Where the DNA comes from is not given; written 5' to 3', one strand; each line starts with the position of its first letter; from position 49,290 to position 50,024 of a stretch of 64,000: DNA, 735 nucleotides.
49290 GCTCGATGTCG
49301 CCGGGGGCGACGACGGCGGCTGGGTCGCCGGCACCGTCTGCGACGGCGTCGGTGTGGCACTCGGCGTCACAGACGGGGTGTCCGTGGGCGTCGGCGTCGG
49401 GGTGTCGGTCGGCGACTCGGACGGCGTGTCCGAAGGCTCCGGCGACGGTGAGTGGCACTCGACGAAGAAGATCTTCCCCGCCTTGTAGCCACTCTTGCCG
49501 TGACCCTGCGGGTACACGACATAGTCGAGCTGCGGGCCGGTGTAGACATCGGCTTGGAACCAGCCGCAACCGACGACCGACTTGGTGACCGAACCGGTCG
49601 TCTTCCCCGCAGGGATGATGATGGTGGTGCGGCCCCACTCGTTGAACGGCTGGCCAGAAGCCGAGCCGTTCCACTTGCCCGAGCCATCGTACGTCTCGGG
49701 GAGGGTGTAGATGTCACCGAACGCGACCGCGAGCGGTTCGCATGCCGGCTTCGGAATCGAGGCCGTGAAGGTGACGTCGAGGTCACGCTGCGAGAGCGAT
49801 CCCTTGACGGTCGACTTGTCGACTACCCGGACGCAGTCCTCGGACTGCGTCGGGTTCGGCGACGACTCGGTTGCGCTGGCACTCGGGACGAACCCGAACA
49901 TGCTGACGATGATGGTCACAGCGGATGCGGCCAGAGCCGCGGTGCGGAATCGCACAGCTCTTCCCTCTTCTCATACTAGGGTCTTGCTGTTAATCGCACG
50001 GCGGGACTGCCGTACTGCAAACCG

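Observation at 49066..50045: Abrupt ~1-kb G+C-rich island encoding an actinobacterial-style LAXTG surface protein in an A+T-leaning CPR-like genome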

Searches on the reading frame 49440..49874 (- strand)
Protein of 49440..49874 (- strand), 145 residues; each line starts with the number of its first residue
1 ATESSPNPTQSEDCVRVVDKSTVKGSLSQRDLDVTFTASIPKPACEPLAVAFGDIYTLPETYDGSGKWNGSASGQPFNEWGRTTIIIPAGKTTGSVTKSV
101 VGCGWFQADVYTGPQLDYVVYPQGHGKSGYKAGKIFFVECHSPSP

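Call 22: find_homologous_proteins(query=window:49440-49874:-, max_evalue=0.01)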
Query window:49440-49874:-: 5 candidates shared short words with the query, none scored E <= 0.01.

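Call 33: search_protein_representatives(protein=window:49440-49874:-)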
Query: 145 residues. Proteins with E-value up to 0.001 (for the whole library): 34; up to 1e-10: 12; up to 1e-30: 2. The best 34 are listed.
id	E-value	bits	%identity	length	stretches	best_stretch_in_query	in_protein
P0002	2.9e-84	297.1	90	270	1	1-145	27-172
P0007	7.7e-37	143.1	55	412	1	5-142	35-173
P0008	3.0e-28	115.2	43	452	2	5-145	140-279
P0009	6.9e-25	104.3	51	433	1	33-143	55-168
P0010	4.4e-17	78.9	44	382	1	5-134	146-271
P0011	5.1e-17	78.7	46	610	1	23-144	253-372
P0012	3.4e-16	76.1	40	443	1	22-134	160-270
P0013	4.1e-16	75.8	43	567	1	23-145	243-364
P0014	5.6e-14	68.9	42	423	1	31-135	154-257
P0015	6.6e-14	68.6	43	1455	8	68-111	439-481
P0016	3.6e-13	66.2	47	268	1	45-136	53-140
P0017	7.9e-11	58.6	33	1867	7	49-81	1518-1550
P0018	8.6e-09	52.0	28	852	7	54-109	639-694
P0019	1.1e-08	51.7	45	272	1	54-129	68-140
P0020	4.4e-08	49.7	43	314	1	45-143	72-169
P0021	7.9e-08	48.9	41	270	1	44-128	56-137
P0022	4.7e-07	46.4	32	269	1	17-125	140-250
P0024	8.8e-06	42.3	44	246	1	50-123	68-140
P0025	1.3e-05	41.7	41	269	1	39-123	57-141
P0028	7.7e-05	39.2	28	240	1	11-128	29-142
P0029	1.9e-04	37.9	39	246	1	55-135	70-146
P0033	2.6e-04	37.5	34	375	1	26-129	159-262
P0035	5.4e-04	36.4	44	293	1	63-126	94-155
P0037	7.5e-04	36.0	38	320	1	14-126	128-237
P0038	8.1e-04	35.9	32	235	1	6-137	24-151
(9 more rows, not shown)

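Call 35: list_cluster_members(proteins=[P0007, P0008, P0009, P0010, P0011, P0016, P0019, P0021, P0028, P0038])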
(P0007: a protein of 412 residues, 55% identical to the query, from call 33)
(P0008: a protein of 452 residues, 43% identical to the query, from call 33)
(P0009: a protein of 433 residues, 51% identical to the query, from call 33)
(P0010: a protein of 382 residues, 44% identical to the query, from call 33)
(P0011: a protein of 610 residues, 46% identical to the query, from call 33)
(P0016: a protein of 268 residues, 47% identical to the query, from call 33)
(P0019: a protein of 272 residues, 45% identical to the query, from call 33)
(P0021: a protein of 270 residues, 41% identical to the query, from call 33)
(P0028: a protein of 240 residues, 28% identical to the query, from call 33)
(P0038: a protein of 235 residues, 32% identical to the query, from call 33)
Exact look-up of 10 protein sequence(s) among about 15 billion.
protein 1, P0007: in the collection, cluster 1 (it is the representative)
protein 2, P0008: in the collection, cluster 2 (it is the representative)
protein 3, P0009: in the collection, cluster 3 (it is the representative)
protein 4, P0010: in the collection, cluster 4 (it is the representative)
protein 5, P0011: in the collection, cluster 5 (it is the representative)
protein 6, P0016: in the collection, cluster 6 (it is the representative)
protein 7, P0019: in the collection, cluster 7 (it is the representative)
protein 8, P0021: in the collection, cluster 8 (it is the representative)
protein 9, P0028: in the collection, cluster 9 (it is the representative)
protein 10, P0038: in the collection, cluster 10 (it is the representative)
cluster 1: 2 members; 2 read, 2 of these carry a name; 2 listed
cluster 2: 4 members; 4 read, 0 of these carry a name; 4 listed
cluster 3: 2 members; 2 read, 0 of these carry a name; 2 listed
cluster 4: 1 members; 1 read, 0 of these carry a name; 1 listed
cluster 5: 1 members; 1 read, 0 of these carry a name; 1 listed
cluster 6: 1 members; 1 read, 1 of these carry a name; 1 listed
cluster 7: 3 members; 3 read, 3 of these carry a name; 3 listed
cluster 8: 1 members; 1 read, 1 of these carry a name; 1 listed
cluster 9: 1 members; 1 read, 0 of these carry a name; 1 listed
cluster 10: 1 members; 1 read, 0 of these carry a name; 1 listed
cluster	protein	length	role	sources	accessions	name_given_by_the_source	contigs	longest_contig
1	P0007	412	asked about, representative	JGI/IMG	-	hypothetical protein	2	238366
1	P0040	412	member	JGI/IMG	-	hypothetical protein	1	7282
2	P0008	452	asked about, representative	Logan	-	-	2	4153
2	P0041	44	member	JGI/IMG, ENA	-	-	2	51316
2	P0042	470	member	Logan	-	-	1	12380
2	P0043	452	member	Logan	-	-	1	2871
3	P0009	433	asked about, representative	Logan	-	-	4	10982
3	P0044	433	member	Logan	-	-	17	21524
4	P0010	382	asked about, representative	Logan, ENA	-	-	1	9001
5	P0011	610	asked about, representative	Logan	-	-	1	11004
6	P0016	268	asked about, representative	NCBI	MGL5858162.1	MAG: hypothetical protein ACRC35_07130 [Angustibacter sp.]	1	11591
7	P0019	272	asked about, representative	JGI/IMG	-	LPXTG-motif cell wall-anchored protein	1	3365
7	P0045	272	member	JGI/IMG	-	LPXTG-motif cell wall-anchored protein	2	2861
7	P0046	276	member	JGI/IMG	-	LPXTG-motif cell wall-anchored protein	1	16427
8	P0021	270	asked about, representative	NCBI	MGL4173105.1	MAG: hypothetical protein ACRCTR_03390 [Actinomycetota bacterium]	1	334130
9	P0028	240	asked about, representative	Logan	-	-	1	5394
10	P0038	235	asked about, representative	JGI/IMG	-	-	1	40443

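Call 36: find_encoding_contigs(protein=P0007, flank=10000, max_places=4)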
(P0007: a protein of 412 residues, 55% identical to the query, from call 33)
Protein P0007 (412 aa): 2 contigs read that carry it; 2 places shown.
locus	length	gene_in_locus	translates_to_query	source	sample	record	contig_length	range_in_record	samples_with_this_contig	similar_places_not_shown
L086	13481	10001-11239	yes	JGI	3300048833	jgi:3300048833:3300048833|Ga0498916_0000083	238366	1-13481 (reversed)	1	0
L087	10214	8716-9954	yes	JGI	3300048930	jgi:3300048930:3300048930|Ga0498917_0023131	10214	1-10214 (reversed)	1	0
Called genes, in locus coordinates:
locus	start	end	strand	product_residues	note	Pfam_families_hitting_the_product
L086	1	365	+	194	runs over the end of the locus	PF03167:UDG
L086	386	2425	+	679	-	PF00753:Lactamase_B, PF23023:Anti-Pycsar_Apyc1 (faint), PF12706:Lactamase_B_2 (weak), PF22505:RNase_J_b_CASP, PF07521:RMMBL (weak), PF17770:RNase_J_C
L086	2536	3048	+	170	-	-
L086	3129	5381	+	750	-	PF13491:FtsK_4TM, PF17854:FtsK_alpha, PF01580:FtsK_SpoIIIE, PF01935:DUF87 (weak), PF09397:FtsK_gamma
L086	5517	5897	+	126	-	PF01250:Ribosomal_S6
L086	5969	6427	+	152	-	PF00436:SSB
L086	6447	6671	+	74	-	PF01084:Ribosomal_S18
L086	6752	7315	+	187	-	PF08207:EFP_N, PF01132:EFP, PF09285:Elong-fact-P_C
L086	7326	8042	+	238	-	PF01479:S4, PF01728:FtsJ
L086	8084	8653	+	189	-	-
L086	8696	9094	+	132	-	-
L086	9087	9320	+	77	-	-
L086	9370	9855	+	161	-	-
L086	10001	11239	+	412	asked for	-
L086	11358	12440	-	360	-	PF01926:MMR_HSR1, PF02421:FeoB_N, PF06071:YchF-GTPase_C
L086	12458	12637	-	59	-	-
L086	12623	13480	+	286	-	?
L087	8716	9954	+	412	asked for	-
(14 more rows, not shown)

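Call 44: search_solved_structures(query=A1, max_evalue=1)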
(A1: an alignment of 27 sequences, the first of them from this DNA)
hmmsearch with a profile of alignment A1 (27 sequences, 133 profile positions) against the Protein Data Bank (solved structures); distinct sequences matched with E-value up to 1: 0.

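Call 51: find_encoding_contigs(protein=P0044, flank=10000, max_places=3)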
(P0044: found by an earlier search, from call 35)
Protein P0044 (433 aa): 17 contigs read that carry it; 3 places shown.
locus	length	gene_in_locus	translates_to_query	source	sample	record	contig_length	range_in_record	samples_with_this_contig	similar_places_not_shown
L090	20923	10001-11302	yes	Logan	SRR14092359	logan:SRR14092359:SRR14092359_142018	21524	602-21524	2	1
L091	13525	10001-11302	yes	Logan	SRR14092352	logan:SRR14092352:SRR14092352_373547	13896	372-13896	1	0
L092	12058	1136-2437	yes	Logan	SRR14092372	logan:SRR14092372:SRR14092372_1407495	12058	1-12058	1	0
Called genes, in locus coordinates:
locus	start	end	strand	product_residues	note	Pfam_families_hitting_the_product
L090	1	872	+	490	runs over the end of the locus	?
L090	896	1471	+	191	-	PF03167:UDG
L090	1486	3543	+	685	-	PF23023:Anti-Pycsar_Apyc1 (faint), PF00753:Lactamase_B, PF12706:Lactamase_B_2 (weak), PF22505:RNase_J_b_CASP, PF07521:RMMBL (weak), PF17770:RNase_J_C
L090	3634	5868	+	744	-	PF13491:FtsK_4TM, PF17854:FtsK_alpha, PF01580:FtsK_SpoIIIE, PF09397:FtsK_gamma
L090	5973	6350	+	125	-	PF01250:Ribosomal_S6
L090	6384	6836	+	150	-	PF00436:SSB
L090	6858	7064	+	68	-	PF01084:Ribosomal_S18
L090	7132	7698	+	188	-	PF08207:EFP_N, PF01132:EFP, PF09285:Elong-fact-P_C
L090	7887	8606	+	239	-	PF01479:S4, PF01728:FtsJ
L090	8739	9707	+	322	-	-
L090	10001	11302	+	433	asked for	-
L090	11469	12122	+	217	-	-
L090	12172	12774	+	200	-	-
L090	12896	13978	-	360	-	PF01926:MMR_HSR1, PF02421:FeoB_N, PF06071:YchF-GTPase_C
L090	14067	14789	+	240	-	-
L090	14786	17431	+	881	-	-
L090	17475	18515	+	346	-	PF25216:Volactin (faint), PF11104:PilM_2, PF06723:MreB_Mbl (faint), PF14450:FtsA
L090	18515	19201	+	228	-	-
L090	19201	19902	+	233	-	-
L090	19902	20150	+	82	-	-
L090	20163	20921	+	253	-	?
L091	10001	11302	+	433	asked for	-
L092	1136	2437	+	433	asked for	-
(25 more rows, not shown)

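Call 52: find_encoding_contigs(protein=P0042, flank=10000, max_places=3)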
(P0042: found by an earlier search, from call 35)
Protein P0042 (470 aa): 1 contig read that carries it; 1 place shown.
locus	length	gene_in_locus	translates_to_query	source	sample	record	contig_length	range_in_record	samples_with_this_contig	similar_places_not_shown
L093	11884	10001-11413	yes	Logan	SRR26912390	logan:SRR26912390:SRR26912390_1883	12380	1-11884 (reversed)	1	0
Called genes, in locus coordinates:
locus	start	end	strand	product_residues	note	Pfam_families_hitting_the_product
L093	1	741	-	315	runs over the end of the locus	PF01926:MMR_HSR1 (weak), PF06071:YchF-GTPase_C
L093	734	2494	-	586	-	PF00239:Resolvase, PF07508:Recombinase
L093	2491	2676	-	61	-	PF12728:HTH_17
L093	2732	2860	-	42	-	-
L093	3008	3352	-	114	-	-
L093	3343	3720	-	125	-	-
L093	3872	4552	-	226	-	-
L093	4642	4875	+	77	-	-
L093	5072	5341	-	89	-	PF24250:HVO_2718 (weak), PF13560:HTH_31 (weak), PF12844:HTH_19, PF01381:HTH_3, PF13443:HTH_26 (weak)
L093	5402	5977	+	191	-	PF11611:DUF4352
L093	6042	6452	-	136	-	PF08937:ThsB_TIR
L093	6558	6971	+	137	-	PF08937:ThsB_TIR (weak)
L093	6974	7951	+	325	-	PF00656:Peptidase_C14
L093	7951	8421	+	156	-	-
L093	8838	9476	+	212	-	-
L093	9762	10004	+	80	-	-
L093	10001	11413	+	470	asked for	-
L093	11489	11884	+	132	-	?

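Call 53: find_encoding_contigs(protein=P0010, flank=10000, max_places=2)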
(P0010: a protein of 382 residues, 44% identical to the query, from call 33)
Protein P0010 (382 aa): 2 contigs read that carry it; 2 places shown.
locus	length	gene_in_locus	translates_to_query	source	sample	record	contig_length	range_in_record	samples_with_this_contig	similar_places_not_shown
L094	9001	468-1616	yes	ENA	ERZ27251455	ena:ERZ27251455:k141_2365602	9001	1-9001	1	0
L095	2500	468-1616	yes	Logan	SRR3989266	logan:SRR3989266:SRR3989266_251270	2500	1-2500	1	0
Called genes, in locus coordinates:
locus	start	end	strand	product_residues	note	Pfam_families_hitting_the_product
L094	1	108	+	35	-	?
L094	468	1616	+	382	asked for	-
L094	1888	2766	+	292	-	PF04203:Sortase (weak)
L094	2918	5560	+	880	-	-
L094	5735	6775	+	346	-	PF11104:PilM_2, PF14450:FtsA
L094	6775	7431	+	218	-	-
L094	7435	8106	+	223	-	-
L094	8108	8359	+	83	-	-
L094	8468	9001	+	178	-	?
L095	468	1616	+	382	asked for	-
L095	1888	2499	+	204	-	?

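Call 54: find_encoding_contigs(protein=P0038, flank=10000, max_places=2)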
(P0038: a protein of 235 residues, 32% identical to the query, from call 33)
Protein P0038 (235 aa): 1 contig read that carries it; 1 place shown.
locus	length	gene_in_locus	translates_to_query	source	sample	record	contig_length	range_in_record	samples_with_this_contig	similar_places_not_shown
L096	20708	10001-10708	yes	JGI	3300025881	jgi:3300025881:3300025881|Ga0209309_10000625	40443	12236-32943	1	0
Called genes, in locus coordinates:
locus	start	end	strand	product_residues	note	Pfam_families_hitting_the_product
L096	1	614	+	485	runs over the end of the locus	PF13231:PMT_2 (weak)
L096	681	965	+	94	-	PF02575:YbaB_DNA_bd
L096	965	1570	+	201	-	PF21176:RecR_HhH, PF01751:Toprim, PF13662:Toprim_4, PF21175:RecR_C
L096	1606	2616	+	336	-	PF01368:DHH, PF02272:DHHA1 (weak)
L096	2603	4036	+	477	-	PF01406:tRNA-synt_1e, PF09334:tRNA-synt_1g (faint), PF23493:CysS_C (weak)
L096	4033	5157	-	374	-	PF01594:AI-2E_transport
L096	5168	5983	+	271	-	PF00005:ABC_tran, PF02463:SMC_N (weak), PF13304:AAA_21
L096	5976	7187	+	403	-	PF12679:ABC2_membrane_2, PF12698:ABC2_membrane_3, PF01061:ABC2_membrane (weak)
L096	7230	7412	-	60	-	-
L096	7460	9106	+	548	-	PF01565:FAD_binding_4, PF02913:FAD-oxidase_C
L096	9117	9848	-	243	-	PF01988:VIT1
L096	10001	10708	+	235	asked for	-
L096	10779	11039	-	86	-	-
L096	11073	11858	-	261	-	PF12697:Abhydrolase_6, PF00561:Abhydrolase_1, PF12146:Hydrolase_4 (weak)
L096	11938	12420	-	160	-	-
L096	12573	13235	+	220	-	PF09335:VTT_dom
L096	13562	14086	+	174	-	PF13091:PLDc_2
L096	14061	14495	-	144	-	-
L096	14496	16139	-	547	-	-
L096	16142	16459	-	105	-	-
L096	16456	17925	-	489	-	PF11074:DUF2779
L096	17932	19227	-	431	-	PF00145:DNA_methylase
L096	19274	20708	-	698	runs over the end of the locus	PF22879:AIPR_N, PF10592:AIPR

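Call 56: predict_structure(alignment_id=A1)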
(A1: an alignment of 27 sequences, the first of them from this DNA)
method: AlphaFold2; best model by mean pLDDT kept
length: 145 residues; sequences in the alignment: 27
mean_pLDDT: 92.3   pTM: 0.83
mean pLDDT of the five models: 92.3, 91.9, 91.9, 91.7, 91.3
residues with pLDDT >= 90: 123; 70-90: 7; 50-70: 15; < 50: 0
segments of 3 or more residues with pLDDT < 50: none
pLDDT, mean of each block of 10 residues (from residue 1): 56 88 97 98 97 98 97 97 98 98 97 95 91 96 68
secondary structure, 60 per line:
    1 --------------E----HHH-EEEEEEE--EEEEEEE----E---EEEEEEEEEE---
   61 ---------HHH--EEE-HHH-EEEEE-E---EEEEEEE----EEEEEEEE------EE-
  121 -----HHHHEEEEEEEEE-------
elements in order: E24-30 E33-39 E48-57 E75-77 E83-87 E93-99 E104-111 H126-129 E130-138

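Call 59: fold_search(model_id=the predicted structure, library=pdb)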
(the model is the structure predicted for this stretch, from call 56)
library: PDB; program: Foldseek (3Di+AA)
matches with E <= 10: 1582; with E <= 0.001: 0
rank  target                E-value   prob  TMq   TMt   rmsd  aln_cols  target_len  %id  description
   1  3abz_B                1.1e-03  1.00  0.37  0.09   6.0       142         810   11  Crystal structure of Se-Met labeled Beta-glucosidase from Kluyveromyces marxianus (released 2010-08-11)
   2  3abz_D                1.8e-03  1.00  0.38  0.09   6.0       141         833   13  Crystal structure of Se-Met labeled Beta-glucosidase from Kluyveromyces marxianus (released 2010-08-11)
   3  2x41                  1.8e-03  1.00  0.35  0.10   6.5       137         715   13  Structure of beta-glucosidase 3B from Thermotoga neapolitana in complex with glucose (released 2010-02-09)
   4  3abz_C                2.5e-03  0.99  0.36  0.09   5.9       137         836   11  Crystal structure of Se-Met labeled Beta-glucosidase from Kluyveromyces marxianus (released 2010-08-11)
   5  3isy                  2.5e-03  0.96  0.29  0.33  10.4       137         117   12  Crystal structure of an intracellular proteinase inhibitor (ipi, bsu11130) from bacillus subtilis at 2.61 A resolution (released 2009-09-15)
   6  2x40                  3.2e-03  0.99  0.35  0.10   6.5       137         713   13  Structure of beta-glucosidase 3B from Thermotoga neapolitana in complex with glycerol (released 2010-02-09)
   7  2x42                  3.3e-03  0.99  0.35  0.10   6.4       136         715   13  Structure of beta-glucosidase 3B from Thermotoga neapolitana in complex with alpha-D-glucose (released 2010-02-09)
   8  5wab_C                3.3e-03  0.98  0.34  0.11   7.8       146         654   10  Crystal Structure of Bifidobacterium adolescentis GH3 beta-glucosidase (released 2018-04-04)
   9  21ji_A                3.5e-03  0.99  0.36  0.10   6.1       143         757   13  Crystal structure of isoprimeverose-producing enzyme from Phaeoacremonium minimum (released 2026-04-08)
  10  6gq8_A                3.7e-03  0.98  0.32  0.38   8.9       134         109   13  Superoxide reductase from Nanoarchaeum equitans (released 2018-06-20)
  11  3abz_A                3.9e-03  1.00  0.38  0.09   6.0       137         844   12  Crystal structure of Se-Met labeled Beta-glucosidase from Kluyveromyces marxianus (released 2010-08-11)
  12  7zdy_Y                4.4e-03  0.97  0.35  0.09   6.9       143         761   12  Crystal structure of beta-xylosidase from Thermotoga maritima in complex with methyl-beta-D-xylopyranoside (released 2023-04-19)
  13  5wab_A                4.4e-03  0.97  0.33  0.10   8.8       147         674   12  Crystal Structure of Bifidobacterium adolescentis GH3 beta-glucosidase (released 2018-04-04)
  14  8xrt_A                4.6e-03  1.00  0.43  0.11   6.5       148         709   11  The crystal structure of a GH3 enzyme CcBgl3B (released 2024-04-10)
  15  2dpk                  4.6e-03  0.94  0.33  0.37   9.9       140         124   14  The Crystal Structure of the Primary Ca2+ Sensor of the Na+/Ca2+ Exchanger (released 2006-06-13)
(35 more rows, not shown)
